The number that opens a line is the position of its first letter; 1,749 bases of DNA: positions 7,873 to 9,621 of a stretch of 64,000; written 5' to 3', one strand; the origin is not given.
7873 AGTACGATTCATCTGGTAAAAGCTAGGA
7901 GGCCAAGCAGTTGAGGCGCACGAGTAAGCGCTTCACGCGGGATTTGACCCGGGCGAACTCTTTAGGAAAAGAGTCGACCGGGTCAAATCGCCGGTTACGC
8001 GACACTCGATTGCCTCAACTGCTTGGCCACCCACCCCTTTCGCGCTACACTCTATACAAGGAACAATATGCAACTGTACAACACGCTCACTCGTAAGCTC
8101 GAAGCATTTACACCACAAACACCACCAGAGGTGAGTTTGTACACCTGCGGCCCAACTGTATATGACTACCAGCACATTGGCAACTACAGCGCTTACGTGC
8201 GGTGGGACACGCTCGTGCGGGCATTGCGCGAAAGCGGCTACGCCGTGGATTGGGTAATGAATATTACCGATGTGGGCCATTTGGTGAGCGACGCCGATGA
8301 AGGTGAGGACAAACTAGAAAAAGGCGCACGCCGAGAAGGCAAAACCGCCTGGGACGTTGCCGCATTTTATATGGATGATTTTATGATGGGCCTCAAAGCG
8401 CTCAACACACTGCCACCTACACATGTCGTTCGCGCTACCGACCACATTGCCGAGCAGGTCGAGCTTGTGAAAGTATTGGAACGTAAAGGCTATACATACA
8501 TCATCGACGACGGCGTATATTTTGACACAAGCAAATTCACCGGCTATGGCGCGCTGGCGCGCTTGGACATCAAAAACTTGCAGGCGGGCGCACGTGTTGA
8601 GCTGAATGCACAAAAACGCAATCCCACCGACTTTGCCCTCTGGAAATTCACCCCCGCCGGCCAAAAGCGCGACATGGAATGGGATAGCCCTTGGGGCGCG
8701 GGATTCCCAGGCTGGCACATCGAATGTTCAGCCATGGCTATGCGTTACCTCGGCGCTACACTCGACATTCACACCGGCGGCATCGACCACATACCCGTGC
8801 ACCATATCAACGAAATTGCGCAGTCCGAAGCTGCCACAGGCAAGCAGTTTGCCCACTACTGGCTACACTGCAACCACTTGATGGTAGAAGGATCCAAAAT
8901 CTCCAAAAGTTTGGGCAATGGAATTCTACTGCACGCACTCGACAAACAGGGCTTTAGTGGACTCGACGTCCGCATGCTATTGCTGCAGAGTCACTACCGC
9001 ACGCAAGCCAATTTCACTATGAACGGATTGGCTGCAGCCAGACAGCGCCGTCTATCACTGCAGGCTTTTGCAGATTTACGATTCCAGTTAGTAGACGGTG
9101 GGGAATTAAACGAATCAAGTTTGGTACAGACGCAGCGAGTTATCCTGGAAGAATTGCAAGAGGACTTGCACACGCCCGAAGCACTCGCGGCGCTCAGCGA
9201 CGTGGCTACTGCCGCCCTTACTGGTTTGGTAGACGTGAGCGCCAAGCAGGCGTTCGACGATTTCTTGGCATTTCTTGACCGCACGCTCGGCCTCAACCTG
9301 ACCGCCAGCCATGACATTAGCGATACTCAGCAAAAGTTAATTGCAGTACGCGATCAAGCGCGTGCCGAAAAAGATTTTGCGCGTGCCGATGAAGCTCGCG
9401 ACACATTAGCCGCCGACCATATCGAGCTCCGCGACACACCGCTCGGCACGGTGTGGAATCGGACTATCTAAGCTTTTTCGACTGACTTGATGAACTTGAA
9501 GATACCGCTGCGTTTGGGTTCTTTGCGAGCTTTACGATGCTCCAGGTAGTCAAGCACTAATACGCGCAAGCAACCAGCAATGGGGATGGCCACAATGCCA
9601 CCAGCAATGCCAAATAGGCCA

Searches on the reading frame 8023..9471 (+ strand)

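Call 15: search_protein_families(library=pfam, proteins=[window:8023-9471:+], max_evalue=0.001)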
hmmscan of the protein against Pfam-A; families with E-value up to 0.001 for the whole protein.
window:8023-9471:+ (482 aa): 3 families
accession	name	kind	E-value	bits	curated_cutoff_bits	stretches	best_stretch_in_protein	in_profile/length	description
PF01406.26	tRNA-synt_1e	-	3e-94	316.2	27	1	31-340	4-300/301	tRNA synthetases class I (C) catalytic domain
PF09334.17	tRNA-synt_1g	-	0.00039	19.7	20.1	0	257-333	293-368/391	tRNA synthetases class I (M)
PF23493.1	CysS_C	-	0.0006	20.3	23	1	430-473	2-45/51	Cysteinyl-tRNA ligase anticodon binding domain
